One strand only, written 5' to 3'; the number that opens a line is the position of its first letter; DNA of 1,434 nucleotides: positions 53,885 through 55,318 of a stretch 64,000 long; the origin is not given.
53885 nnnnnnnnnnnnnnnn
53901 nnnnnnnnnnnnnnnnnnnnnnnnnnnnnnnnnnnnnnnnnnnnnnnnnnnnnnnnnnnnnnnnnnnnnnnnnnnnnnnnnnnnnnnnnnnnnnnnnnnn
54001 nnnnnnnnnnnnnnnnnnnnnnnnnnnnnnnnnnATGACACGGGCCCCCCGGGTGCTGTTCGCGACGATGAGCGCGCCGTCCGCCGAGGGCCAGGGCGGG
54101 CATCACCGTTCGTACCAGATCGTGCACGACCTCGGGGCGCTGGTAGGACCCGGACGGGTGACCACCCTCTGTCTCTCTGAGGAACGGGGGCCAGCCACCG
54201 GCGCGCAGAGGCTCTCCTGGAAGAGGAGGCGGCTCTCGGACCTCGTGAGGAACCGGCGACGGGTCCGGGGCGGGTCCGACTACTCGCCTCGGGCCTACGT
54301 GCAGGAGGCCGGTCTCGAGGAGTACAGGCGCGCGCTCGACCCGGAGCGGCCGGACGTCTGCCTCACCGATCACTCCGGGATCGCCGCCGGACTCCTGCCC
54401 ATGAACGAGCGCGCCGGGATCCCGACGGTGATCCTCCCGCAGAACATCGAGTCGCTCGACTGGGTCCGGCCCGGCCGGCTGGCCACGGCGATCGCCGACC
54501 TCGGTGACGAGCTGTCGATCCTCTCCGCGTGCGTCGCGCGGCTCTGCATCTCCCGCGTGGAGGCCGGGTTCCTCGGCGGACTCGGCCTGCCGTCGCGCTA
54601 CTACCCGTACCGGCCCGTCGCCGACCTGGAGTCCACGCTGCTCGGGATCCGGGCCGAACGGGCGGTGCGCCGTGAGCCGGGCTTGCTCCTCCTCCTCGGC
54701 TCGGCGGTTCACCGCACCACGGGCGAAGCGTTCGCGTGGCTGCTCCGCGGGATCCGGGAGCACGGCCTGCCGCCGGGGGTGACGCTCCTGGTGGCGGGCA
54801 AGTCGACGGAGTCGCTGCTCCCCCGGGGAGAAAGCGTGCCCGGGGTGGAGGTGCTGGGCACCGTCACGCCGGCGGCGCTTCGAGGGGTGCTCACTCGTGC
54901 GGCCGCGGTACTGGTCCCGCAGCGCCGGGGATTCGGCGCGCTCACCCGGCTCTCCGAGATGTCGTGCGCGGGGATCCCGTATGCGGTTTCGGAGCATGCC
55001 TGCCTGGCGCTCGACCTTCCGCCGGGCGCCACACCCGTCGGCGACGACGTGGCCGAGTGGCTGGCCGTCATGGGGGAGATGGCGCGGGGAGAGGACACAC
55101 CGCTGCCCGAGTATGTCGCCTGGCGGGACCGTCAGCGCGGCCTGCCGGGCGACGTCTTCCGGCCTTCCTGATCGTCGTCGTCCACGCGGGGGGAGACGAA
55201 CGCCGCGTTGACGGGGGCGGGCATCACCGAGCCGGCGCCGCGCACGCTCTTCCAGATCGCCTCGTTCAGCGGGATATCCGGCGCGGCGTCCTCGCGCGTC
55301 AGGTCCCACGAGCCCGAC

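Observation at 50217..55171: Sensor with a periplasmic two-component-regulator propeller + Y_Y_Y module wired to a C-terminal Ser/Thr kinase via GAF and a Cys4 motif, coupled to a glycosyltransferase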

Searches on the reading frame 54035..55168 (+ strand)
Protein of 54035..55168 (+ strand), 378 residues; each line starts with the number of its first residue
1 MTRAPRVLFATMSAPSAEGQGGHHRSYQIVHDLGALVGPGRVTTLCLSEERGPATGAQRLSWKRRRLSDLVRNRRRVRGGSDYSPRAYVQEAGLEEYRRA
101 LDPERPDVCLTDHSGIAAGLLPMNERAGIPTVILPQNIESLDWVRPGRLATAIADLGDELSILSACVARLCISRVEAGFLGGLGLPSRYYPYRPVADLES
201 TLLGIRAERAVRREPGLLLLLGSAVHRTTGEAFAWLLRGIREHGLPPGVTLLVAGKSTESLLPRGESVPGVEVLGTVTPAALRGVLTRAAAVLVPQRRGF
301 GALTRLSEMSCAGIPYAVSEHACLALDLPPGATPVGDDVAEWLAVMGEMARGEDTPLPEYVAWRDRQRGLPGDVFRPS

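Call 7: search_protein_families(library=pfam, proteins=[window:54035-55168:+], max_evalue=0.1)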
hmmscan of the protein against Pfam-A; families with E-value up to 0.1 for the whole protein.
window:54035-55168:+ (378 aa): 0 families

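Call 8: search_protein_families(library=ncbifam, proteins=[window:54035-55168:+], max_evalue=0.1)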
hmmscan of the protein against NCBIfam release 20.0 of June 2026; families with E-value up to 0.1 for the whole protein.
window:54035-55168:+ (378 aa): 0 families

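Call 19: find_homologous_proteins(query=window:54035-55168:+, max_evalue=0.001)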
Query window:54035-55168:+ (378 aa): 67 proteins with E <= 0.001 among 8000 candidates.
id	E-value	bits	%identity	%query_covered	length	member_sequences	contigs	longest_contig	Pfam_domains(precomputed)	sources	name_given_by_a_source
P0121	7.2e-216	735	88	99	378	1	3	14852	-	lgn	-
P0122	1.0e-214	731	87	100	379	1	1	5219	-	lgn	-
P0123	4.5e-83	297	47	95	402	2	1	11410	-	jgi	-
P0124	1.8e-80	289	41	96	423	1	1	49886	-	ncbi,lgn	-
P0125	3.3e-79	285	43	96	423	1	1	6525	-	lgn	-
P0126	1.8e-76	276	44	90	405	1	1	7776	-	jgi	jgi:hypothetical protein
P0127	9.6e-74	267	41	96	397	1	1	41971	-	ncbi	-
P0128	1.3e-73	266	40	95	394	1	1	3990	-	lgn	-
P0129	1.9e-73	266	42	98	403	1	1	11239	-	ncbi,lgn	-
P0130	3.3e-73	265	40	96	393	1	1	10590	-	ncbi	-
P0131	3.6e-73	265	42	96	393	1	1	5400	-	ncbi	-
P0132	2.3e-72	262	41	96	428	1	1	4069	-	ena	-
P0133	2.5e-72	262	39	96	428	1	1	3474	-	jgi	jgi:glycosyltransferase involved in cell wall biosynthesis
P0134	6.2e-72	261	40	99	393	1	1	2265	-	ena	-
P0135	2.1e-70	256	39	95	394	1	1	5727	-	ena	-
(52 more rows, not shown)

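Call 22: search_solved_structures(query=A1, max_evalue=1, show_alignments=1)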
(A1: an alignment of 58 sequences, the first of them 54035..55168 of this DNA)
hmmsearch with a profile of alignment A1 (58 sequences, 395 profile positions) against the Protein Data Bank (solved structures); distinct sequences matched with E-value up to 1: 0.

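Call 26: find_encoding_contigs(protein=P0124, flank=6000, max_places=2)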
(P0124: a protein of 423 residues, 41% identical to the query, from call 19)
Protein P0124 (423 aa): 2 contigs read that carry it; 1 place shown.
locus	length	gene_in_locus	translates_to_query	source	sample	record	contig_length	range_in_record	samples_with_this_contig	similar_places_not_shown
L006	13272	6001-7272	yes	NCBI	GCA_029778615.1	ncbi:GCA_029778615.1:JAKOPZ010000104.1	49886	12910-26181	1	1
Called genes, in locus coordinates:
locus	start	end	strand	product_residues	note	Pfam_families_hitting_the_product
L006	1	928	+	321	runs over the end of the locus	PF10364:NKWYS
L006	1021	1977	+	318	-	PF10364:NKWYS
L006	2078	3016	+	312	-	PF10364:NKWYS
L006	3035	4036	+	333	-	PF10364:NKWYS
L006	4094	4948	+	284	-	PF00535:Glycos_transf_2, PF10111:Glyco_tranf_2_2 (weak), PF13641:Glyco_tranf_2_3 (weak)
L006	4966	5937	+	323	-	PF00535:Glycos_transf_2, PF10111:Glyco_tranf_2_2, PF13641:Glyco_tranf_2_3 (weak)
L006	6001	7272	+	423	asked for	-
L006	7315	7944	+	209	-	PF00132:Hexapep, PF14602:Hexapep_2 (weak)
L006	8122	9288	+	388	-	PF00535:Glycos_transf_2, PF10111:Glyco_tranf_2_2 (weak), PF13641:Glyco_tranf_2_3, PF13632:Glyco_trans_2_3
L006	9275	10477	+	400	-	PF00535:Glycos_transf_2, PF10111:Glyco_tranf_2_2, PF13641:Glyco_tranf_2_3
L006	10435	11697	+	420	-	PF13439:Glyco_transf_4, PF13579:Glyco_trans_4_4, PF20706:GT4-conflict, PF00534:Glycos_transf_1, PF13692:Glyco_trans_1_4, PF13524:Glyco_trans_1_2 (weak)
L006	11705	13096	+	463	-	PF13439:Glyco_transf_4, PF13579:Glyco_trans_4_4, PF00534:Glycos_transf_1, PF13692:Glyco_trans_1_4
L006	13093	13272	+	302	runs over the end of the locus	PF00535:Glycos_transf_2, PF13641:Glyco_tranf_2_3, PF13632:Glyco_trans_2_3 (weak)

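Call 27: find_encoding_contigs(protein=P0123, flank=6000, max_places=2)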
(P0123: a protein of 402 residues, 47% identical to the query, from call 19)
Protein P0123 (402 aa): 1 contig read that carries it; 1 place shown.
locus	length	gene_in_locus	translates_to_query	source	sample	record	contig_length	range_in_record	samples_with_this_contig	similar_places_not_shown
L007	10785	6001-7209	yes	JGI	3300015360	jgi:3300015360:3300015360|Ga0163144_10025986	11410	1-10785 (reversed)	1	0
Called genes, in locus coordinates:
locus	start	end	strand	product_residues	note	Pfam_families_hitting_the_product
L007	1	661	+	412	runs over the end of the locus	PF00534:Glycos_transf_1, PF13692:Glyco_trans_1_4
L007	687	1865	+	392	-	PF14307:Glyco_tran_WbsX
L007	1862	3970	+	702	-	PF16586:DUF5060, PF13204:Apiosidase, PF00754:F5_F8_type_C, PF22633:F5_F8_type_C_2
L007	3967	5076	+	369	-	PF14307:Glyco_tran_WbsX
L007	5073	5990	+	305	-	PF13641:Glyco_tranf_2_3, PF00535:Glycos_transf_2, PF13632:Glyco_trans_2_3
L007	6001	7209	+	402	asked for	-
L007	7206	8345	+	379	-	PF00535:Glycos_transf_2, PF13641:Glyco_tranf_2_3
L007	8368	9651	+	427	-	PF13439:Glyco_transf_4, PF13579:Glyco_trans_4_4, PF20706:GT4-conflict (faint), PF00534:Glycos_transf_1, PF13692:Glyco_trans_1_4, PF13524:Glyco_trans_1_2 (weak)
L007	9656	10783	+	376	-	?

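Call 32: predict_structure(alignment_id=A1)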
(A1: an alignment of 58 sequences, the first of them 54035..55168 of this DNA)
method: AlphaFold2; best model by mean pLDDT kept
length: 378 residues; sequences in the alignment: 58
mean_pLDDT: 91.8   pTM: 0.90
mean pLDDT of the five models: 91.8, 91.3, 91.0, 89.9, 89.4
residues with pLDDT >= 90: 292; 70-90: 64; 50-70: 19; < 50: 3
segments of 3 or more residues with pLDDT < 50: none
pLDDT, mean of each block of 10 residues (from residue 1): 87 93 96 96 86 65 73 66 79 92 91 95 96 95 85 92 97 96 96 97 98 98 92 97 98 96 96 97 98 93 92 98 94 98 98 97 94 75
secondary structure, 60 per line:
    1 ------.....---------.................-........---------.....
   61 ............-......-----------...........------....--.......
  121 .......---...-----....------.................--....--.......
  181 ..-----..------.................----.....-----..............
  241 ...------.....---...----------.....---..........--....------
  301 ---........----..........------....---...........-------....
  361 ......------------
elements in order: E7-11 H21-37 E42-46 H56-72 H74-79 H91-101 E108-111 H114-127 E131-133 H139-142 H149-165 E168-171 H174-182 H196-212 E217-221 H227-243 E250-254 E271-275 H279-288 E291-294 H304-311 E316-319 H320-325 E332-335 H339-349 H357-366

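Call 34: fold_search(model_id=the predicted structure, library=pdb)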
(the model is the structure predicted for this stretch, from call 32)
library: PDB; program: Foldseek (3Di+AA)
matches with E <= 10: 1188; with E <= 0.001: 286
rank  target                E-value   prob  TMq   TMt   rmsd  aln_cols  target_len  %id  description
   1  3c4q_B                8.1e-10  1.00  0.59  0.57   8.2       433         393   10  Structure of the retaining glycosyltransferase MshA : The first step in mycothiol biosynthesis. Organism : Corynebacte (released 2008-04-01)
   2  6tvp_B                1.6e-09  1.00  0.52  0.51   9.9       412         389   18  Structure of Mycobacterium smegmatis alpha-maltose-1-phosphate synthase GlgM (released 2020-04-22)
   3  8vrf_B                1.6e-09  1.00  0.49  0.42  10.5       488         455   12  Sucrose-phosphate synthase-like protein from Leishmania major (released 2025-08-13)
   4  8vrf_A                2.2e-09  1.00  0.48  0.41  11.5       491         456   11  Sucrose-phosphate synthase-like protein from Leishmania major (released 2025-08-13)
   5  8uag                  2.4e-09  1.00  0.46  0.40  11.6       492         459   12  Sucrose-phosphate synthase-like protein from Leishmania major (released 2024-12-18)
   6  8dqd                  2.5e-09  1.00  0.60  0.61   6.9       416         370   10  Structure of the Campylobacter concisus glycosyltransferase PglA (released 2024-01-17)
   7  3c48_B                2.5e-09  1.00  0.35  0.34  13.2       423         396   12  Structure of the retaining glycosyltransferase MshA: The first step in mycothiol biosynthesis. Organism: Corynebacteri (released 2008-03-25)
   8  4xyw                  4.3e-09  1.00  0.57  0.65   6.2       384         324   11  Glycosyltransferases WbnH (released 2016-02-10)
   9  3c4q_A                4.8e-09  1.00  0.62  0.60   6.4       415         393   10  Structure of the retaining glycosyltransferase MshA : The first step in mycothiol biosynthesis. Organism : Corynebacte (released 2008-04-01)
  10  3fro_A                5.1e-09  1.00  0.51  0.45  10.1       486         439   12  Crystal structure of Pyrococcus abyssi glycogen synthase with open and closed conformations (released 2010-01-12)
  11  9dcm_C                6.1e-09  1.00  0.35  0.30  12.8       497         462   12  Sucrose-phosphate synthase from Leishmania major (released 2025-10-29)
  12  6tvp_A                1.1e-08  1.00  0.54  0.53   9.6       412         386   17  Structure of Mycobacterium smegmatis alpha-maltose-1-phosphate synthase GlgM (released 2020-04-22)
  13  5uof_A                1.3e-08  1.00  0.59  0.49   7.6       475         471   13  Crystal structure of alpha,alpha-trehalose 6-phosphate sythase from Burkholderia multivorans (released 2017-02-15)
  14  3mbo_A                1.3e-08  1.00  0.53  0.53   8.0       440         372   12  Crystal Structure of the Glycosyltransferase BaBshA bound with UDP and L-malate (released 2010-09-29)
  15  3c48_A                1.3e-08  1.00  0.34  0.33  14.5       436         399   11  Structure of the retaining glycosyltransferase MshA: The first step in mycothiol biosynthesis. Organism: Corynebacteri (released 2008-03-25)
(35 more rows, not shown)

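Call 57: find_encoding_contigs(protein=P0122, flank=5000, max_places=2)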
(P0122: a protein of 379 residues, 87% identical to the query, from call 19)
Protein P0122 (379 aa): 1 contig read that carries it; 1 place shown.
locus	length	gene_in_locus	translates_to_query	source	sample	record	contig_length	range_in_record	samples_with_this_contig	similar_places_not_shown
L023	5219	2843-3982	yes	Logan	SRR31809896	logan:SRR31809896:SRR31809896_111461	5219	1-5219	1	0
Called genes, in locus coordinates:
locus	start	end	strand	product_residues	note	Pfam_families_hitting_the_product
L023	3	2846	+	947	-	?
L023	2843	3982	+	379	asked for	-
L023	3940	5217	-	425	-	?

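Call 58: find_encoding_contigs(protein=P0126, flank=5000, max_places=2)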
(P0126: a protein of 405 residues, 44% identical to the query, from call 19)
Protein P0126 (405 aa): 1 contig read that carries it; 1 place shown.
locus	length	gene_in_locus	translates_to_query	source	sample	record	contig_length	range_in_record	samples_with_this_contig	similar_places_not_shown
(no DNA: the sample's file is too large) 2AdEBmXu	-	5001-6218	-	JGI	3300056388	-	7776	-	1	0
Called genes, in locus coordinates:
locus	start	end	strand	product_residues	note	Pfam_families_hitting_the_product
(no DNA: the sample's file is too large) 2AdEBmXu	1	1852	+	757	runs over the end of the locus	PF22842:Pel9A-like_beta_helix, PF21231:GH141_M (faint), PF05048:NosD (faint), PF13229:Beta_helix (weak), PF00754:F5_F8_type_C, PF22633:F5_F8_type_C_2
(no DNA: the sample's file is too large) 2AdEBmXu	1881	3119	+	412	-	PF00534:Glycos_transf_1, PF13692:Glyco_trans_1_4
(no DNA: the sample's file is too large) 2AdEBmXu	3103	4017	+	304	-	PF00685:Sulfotransfer_1 (faint), PF13469:Sulfotransfer_3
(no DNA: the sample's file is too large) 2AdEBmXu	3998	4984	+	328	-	PF00535:Glycos_transf_2, PF10111:Glyco_tranf_2_2, PF13641:Glyco_tranf_2_3 (weak)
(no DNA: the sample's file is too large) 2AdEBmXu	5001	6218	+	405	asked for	-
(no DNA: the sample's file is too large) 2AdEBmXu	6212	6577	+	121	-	-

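Call 84: search_protein_families(library=padloc, proteins=[window:54035-55168:+], max_evalue=0.001)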
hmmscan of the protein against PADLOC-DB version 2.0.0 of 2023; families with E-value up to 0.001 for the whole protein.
window:54035-55168:+ (378 aa): 0 families
